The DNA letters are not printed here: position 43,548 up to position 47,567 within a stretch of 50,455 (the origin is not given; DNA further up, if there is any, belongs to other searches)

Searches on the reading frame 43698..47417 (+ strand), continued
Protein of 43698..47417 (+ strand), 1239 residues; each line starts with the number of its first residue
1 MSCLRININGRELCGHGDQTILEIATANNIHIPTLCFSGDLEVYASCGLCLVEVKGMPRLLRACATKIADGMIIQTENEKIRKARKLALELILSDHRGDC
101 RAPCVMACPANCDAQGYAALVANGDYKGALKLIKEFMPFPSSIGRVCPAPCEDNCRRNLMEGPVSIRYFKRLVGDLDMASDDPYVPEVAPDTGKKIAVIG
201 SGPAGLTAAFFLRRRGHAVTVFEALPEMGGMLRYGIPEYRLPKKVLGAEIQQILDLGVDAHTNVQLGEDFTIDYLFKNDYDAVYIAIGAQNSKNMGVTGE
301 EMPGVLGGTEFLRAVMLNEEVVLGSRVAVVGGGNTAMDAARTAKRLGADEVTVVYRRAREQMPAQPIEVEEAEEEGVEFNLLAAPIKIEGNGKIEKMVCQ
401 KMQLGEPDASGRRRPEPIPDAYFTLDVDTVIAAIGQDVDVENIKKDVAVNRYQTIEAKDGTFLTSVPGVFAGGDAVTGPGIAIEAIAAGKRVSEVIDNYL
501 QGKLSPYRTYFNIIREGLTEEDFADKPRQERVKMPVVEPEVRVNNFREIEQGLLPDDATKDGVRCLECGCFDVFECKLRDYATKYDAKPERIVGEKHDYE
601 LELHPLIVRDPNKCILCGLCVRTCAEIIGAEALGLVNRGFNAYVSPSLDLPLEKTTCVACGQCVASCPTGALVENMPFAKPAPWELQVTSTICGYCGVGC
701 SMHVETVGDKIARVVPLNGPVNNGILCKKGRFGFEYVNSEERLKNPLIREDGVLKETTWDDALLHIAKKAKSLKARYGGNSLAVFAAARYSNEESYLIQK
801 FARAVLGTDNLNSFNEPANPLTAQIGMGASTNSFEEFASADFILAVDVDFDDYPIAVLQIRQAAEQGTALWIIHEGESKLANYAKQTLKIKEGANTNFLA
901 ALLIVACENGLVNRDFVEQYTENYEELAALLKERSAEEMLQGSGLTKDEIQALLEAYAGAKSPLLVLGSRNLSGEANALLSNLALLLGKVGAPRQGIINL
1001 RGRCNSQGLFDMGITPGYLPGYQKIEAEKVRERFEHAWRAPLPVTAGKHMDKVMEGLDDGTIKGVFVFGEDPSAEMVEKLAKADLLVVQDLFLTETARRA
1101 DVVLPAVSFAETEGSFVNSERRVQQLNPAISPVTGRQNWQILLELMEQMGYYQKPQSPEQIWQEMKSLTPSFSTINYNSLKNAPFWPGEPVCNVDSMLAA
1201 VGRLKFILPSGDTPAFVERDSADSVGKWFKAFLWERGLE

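Call 50: find_related_loci(query=window:43698-47417:+, collection=genome_contigs, flank=6000)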
Query window:43698-47417:+ (1239 aa) in genome_contigs; peptide patterns used: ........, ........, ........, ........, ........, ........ (x = any residue, [..] = any of these).
42 stretches matched a pattern; 13 encode a relative of the query (tblastn E <= 1e-3); 11 distinct loci.
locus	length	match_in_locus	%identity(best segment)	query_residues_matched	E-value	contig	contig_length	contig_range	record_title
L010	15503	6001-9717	89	1-1239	0e+0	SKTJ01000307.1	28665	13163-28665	MAG: Syntrophomonadaceae bacterium isolate CSSed162cmA_56 CSSed16-2cmA-2409, whole genome shotgun sequence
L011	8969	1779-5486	82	4-1238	0e+0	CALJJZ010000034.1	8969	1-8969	MAG: uncultured Firmicutes bacterium isolate N1_Bin_Bin_71_sub_1 genome assembly, contig: c_000001846499, whole genome s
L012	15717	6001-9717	70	1-1239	0e+0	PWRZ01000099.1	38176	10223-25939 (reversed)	MAG: Syntrophomonadaceae bacterium isolate CSSed11_109 CS-Sed11-C668, whole genome shotgun sequence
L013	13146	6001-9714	72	1-1238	0e+0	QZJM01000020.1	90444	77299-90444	MAG: Dethiobacter sp. isolate SURF_39 Ga0104751_1000213, whole genome shotgun sequence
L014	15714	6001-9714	70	1-1239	0e+0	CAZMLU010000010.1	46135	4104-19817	MAG TPA_asm: uncultured Desulfovibrionaceae bacterium isolate binchicken_co32_435 genome assembly, contig: NODE_808_leng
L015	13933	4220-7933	69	1-1239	0e+0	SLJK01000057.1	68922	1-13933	MAG: Syntrophomonadaceae bacterium isolate CSSed165cm_235 CSSed16-5cm-231, whole genome shotgun sequence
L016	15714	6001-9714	71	1-1238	0e+0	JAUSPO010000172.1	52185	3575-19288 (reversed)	MAG: Bacillota bacterium isolate E21_metabat.bin.75 E21_k141_328143, whole genome shotgun sequence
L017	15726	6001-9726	67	1-1239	0e+0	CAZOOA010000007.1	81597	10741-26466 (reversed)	MAG TPA_asm: uncultured Desulfovibrionaceae bacterium isolate binchicken_co32_322 genome assembly, contig: NODE_198_leng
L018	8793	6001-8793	85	1-930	0e+0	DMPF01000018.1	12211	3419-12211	MAG TPA_asm: Bacillota bacterium isolate UBA8154 contig_2140, whole genome shotgun sequence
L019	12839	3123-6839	68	1-1238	0e+0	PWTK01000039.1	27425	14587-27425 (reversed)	MAG: Syntrophomonadaceae bacterium isolate CSSed11_181 CS-Sed11-C1439, whole genome shotgun sequence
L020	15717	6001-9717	83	1-1238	0e+0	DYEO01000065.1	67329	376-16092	MAG TPA_asm: Dethiobacter sp. isolate Tomsk_51_21 Tomsk_k141_63493, whole genome shotgun sequence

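Call 57: list_cluster_members(proteins=[P0005, P0013, P0015, P0016, P0018, P0019, P0023, P0025, P0030, P0037])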
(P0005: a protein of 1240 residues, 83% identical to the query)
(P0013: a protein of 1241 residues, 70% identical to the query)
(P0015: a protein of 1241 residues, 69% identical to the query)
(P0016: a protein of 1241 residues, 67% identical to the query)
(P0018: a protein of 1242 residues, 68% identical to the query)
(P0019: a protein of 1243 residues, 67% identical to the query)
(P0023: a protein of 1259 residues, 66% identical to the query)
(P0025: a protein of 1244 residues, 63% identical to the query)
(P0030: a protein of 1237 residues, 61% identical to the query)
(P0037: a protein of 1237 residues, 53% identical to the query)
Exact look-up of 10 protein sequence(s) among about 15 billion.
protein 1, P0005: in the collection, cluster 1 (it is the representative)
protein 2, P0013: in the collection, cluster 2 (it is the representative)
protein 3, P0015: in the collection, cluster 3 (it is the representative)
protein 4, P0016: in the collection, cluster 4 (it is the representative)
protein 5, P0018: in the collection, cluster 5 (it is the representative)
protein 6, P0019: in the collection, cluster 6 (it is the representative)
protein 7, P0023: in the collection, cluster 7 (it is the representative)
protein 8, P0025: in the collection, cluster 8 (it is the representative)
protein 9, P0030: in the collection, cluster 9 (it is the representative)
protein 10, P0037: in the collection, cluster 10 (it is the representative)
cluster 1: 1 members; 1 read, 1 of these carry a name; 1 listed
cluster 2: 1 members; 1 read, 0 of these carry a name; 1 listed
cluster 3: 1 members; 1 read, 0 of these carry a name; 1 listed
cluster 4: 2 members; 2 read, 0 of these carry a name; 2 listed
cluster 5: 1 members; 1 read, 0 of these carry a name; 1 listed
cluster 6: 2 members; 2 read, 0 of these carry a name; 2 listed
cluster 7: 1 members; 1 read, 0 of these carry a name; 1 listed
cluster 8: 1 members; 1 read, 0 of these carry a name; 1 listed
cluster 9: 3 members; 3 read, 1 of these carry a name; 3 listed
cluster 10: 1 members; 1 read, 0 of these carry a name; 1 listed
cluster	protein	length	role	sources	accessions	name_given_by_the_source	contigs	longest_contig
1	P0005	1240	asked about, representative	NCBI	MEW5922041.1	MAG: molybdopterin-dependent oxidoreductase [Bacillota bacterium]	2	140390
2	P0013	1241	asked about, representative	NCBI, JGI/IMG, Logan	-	-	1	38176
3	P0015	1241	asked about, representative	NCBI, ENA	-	-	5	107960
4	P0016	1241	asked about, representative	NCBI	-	-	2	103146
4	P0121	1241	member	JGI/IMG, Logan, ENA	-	-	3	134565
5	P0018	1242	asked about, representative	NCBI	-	-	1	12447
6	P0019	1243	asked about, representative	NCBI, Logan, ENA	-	-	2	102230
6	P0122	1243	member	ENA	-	-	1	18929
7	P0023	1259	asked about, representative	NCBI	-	-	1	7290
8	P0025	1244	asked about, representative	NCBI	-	-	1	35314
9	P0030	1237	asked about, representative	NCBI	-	-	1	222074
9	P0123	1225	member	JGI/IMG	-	formate dehydrogenase major subunit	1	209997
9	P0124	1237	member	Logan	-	-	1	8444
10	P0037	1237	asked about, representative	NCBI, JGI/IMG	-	-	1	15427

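Call 76: predict_structure(alignment_id=A3)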
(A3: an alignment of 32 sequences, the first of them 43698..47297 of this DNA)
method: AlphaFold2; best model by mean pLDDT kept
length: 1200 residues; sequences in the alignment: 32
mean_pLDDT: 86.4   pTM: 0.76
mean pLDDT of the five models: 86.4, 86.0, 82.9, 81.6, 80.1
residues with pLDDT >= 90: 535; 70-90: 567; 50-70: 95; < 50: 3
segments of 3 or more residues with pLDDT < 50: 638-640
pLDDT, mean of each block of 10 residues (from residue 1): 83 87 88 79 74 90 89 91 87 70 86 88 90 91 89 90 91 92 86 95 95 96 92 88 93 93 90 93 88 83 86 85 88 89 90 92 85 91 92 89 80 83 92 82 84 86 92 83 89 93 77 76 83 87 84 91 84 69 78 55 64 67 70 61 65 66 71 76 81 89 88 86 81 83 94 93 95 92 95 97 94 78 80 88 92 87 88 88 90 85 92 88 84 88 90 93 91 85 90 85 89 91 90 93 88 93 96 91 96 93 93 93 93 91 93 90 92 88 88 75
secondary structure, 60 per line:
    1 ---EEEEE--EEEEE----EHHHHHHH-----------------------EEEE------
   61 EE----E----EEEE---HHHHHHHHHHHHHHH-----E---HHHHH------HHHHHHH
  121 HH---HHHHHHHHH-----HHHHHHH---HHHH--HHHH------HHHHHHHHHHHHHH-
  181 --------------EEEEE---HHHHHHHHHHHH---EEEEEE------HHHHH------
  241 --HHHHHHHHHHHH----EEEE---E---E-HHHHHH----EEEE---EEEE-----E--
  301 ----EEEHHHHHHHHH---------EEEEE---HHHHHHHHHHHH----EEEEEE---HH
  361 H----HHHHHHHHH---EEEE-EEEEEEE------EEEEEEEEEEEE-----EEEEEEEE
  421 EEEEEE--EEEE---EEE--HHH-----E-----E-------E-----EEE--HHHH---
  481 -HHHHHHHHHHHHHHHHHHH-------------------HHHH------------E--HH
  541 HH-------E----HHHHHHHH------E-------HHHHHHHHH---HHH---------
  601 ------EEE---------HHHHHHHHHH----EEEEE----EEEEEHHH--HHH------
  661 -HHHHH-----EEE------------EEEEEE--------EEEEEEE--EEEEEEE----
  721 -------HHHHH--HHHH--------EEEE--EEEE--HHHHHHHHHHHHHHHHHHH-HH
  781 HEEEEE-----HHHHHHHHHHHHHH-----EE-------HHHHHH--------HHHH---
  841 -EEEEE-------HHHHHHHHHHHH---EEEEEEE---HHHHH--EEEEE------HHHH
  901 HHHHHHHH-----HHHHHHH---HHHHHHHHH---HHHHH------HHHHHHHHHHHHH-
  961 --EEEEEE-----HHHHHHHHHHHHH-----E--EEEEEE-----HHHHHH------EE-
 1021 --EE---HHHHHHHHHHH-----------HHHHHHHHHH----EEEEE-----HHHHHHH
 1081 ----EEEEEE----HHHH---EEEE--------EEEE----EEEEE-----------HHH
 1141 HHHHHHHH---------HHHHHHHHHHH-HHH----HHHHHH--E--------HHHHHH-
elements in order (helices of 4 or more, strands of 3 or more residues): E4-8 E11-15 H21-27 E51-54 E72-75 H79-93 H103-107 H114-122 H126-134 H140-146 H150-153 H156-159 H166-179 E195-199 H203-214 E218-223 H230-234 H243-254 E259-262 H272-277 E282-285 E289-292 E305-307 H308-316 E326-330 H334-345 E350-355 H366-374 E378-381 E383-389 E396-407 E413-426 E429-432 E436-438 E469-471 H474-477 H482-500 H520-523 H539-542 H555-562 H577-585 E607-609 H619-628 E633-637 E642-646 H662-666 E672-674 E687-692 E701-707 E710-716 H728-732 H735-738 E747-750 E753-756 H759-777 E782-786 H792-805 H820-825 H834-837 E842-846 H854-865 E869-875 H879-883 E886-890 H897-908 H914-920 H924-932 H936-940 H947-959 E963-968 H974-986 E995-1000 H1006-1011 H1028-1038 H1050-1059 E1064-1068 H1074-1080 E1085-1090 H1095-1098 E1102-1105 E1114-1117 E1122-1126 H1138-1148 H1158-1168 H1177-1182 H1194-1199

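Call 79: fold_search(model_id=the predicted structure, library=pdb)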
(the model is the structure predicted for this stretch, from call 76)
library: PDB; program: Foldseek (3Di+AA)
matches with E <= 10: 1954; with E <= 0.001: 904
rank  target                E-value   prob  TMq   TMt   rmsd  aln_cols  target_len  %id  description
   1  9bov_A                0.0e+00  1.00  0.89  0.91   3.3      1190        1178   45  Structure of electron bifurcating Nfn-ABC complexed with NAD from Caldicellulosiruptor saccharolyticus (released 2025-03-05)
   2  8oh5_C                0.0e+00  1.00  0.88  0.90   3.2      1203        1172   41  Cryo-EM structure of the electron bifurcating transhydrogenase StnABC complex from Sporomusa Ovata (state 2) (released 2023-09-13)
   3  9n5u_A                3.0e-91  1.00  0.68  0.84   5.2      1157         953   33  Structure of the Thermococcus sibiricus NfnABC complex (released 2025-05-07)
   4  9n5v_A                4.2e-85  1.00  0.68  0.84   5.1      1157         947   32  Structure of the NAD(H)-bound Thermococcus sibiricus NfnABC complex (released 2025-05-07)
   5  9ktl_A                5.6e-52  1.00  0.53  0.66  11.8      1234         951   20  Cryo-EM structure of reduced form of formate dehydrogenase from Rhodobacter aestuarii (RaFDH) with NADH (released 2025-06-18)
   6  7vw6_A                9.0e-52  1.00  0.53  0.69   8.8      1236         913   20  Cryo-EM Structure of Formate Dehydrogenase 1 from Methylorubrum extorquens AM1 (released 2022-06-01)
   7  7xqw_A                2.7e-51  1.00  0.48  0.71  11.2       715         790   32  Formate dehydrogenase (FDH) from Methylobacterium extorquens AM1 (MeFDH1) (released 2023-08-09)
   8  8j83_A                6.8e-50  1.00  0.52  0.68  11.4      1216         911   20  Crystal structure of formate dehydrogenase from Methylorubrum extorquens AM1 (released 2023-10-11)
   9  6tg9_A                1.6e-49  1.00  0.52  0.65  11.7      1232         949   20  Cryo-EM Structure of NADH reduced form of NAD+-dependent Formate Dehydrogenase from Rhodobacter capsulatus (released 2020-04-22)
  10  8rqz_C                5.3e-49  1.00  0.47  0.57   4.5       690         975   29  Crystal structure of Molybdenum bispyranopterin guanine dinucleotide formate dehydrogenases ForCE1 from Bacillus subti (released 2025-08-06)
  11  7e5z_A                2.6e-44  1.00  0.47  0.71   4.1       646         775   33  Dehydrogenase holoenzyme (released 2022-02-23)
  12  1fdi                  2.8e-43  1.00  0.40  0.66   2.6       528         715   30  OXIDIZED FORM OF FORMATE DEHYDROGENASE H FROM E. COLI COMPLEXED WITH THE INHIBITOR NITRITE (released 1997-08-20)
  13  7bkb_D                5.6e-42  1.00  0.40  0.85   2.6       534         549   30  Formate dehydrogenase - heterodisulfide reductase - formylmethanofuran dehydrogenase complex from Methanospirillum hun (released 2021-09-29)
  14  1aa6                  1.1e-41  1.00  0.40  0.67   2.7       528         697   30  REDUCED FORM OF FORMATE DEHYDROGENASE H FROM E. COLI (released 1997-08-20)
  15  7z0t_A                5.4e-40  1.00  0.40  0.66   2.6       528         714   30  Structure of the Escherichia coli formate hydrogenlyase complex (aerobic preparation, composite structure) (released 2022-09-28)
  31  1h7x_A                3.4e-30  1.00  0.31  0.37   7.1       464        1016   28  Dihydropyrimidine dehydrogenase (DPD) from pig, ternary complex of a mutant enzyme (C671A), NADPH and 5-fluorouracil (released 2001-02-23)
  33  1h7w_A                6.0e-30  1.00  0.31  0.37   7.7       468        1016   28  Dihydropyrimidine dehydrogenase (DPD) from pig (released 2001-02-23)
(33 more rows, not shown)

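Call 80: find_encoding_contigs(protein=P0068, flank=6000, max_places=2)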
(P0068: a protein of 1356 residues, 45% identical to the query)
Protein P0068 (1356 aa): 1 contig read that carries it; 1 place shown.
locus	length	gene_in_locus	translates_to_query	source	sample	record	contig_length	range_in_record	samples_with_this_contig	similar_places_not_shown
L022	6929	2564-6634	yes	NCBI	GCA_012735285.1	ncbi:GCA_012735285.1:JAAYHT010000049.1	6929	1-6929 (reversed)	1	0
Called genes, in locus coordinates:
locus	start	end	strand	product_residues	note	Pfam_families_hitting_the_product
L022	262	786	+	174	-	PF01257:2Fe-2S_thioredx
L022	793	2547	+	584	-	PF14697:Fer4_21 (faint), PF01512:Complex1_51K, PF10589:NADH_4Fe-4S, PF00037:Fer4 (weak), PF13237:Fer4_10 (weak), PF12838:Fer4_7 (weak), PF13187:Fer4_9 (weak), PF00037:Fer4 (weak), +2 more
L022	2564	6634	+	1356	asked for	PF13510:Fer2_4, PF14691:Fer4_20, PF07992:Pyr_redox_2, PF13450:NAD_binding_8, PF12838:Fer4_7, PF22117:Fer4_Nqo3, PF04879:Molybdop_Fe4S4, PF00384:Molybdopterin, +6 more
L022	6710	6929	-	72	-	PF09515:Thia_YuaJ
